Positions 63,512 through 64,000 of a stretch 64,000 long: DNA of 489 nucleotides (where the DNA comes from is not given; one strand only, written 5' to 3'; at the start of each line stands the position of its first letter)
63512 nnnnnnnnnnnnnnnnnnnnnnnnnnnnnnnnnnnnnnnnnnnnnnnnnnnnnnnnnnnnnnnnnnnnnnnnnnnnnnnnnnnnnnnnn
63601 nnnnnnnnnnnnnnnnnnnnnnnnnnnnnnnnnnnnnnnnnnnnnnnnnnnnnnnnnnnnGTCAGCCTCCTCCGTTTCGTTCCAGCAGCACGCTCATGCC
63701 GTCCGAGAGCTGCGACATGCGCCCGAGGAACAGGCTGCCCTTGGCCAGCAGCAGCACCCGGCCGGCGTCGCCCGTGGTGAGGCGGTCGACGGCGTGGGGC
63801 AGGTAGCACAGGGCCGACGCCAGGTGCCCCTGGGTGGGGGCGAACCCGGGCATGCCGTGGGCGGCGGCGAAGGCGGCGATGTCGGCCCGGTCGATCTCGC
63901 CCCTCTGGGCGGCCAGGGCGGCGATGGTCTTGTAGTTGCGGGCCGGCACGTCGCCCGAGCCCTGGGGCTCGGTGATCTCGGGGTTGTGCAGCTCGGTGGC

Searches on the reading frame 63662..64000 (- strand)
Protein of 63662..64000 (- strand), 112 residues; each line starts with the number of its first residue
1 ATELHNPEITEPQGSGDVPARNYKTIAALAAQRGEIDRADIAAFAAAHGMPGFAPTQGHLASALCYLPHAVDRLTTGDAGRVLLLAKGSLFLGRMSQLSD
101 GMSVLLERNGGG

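Call 8: search_protein_families(library=pfam, proteins=[window:63662-64000:-], max_evalue=0.01)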
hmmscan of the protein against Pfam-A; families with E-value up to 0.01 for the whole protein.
window:63662-64000:- (112 aa): 1 family
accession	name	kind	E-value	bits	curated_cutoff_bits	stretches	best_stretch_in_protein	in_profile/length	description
PF19364.4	DUF5940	-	4.7e-43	147.2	27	1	1-111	25-135/166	Family of unknown function (DUF5940)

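Call 9: search_protein_families(library=ncbifam, proteins=[window:63662-64000:-], max_evalue=0.01)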
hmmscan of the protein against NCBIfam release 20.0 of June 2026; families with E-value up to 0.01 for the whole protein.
window:63662-64000:- (112 aa): 1 family
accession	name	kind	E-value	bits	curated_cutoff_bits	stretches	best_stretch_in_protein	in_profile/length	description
NF040746.1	reduct_C_beta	equivalog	2e-45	155.1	450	1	1-109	368-476/477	glycine/sarcosine/betaine reductase complex component C subunit beta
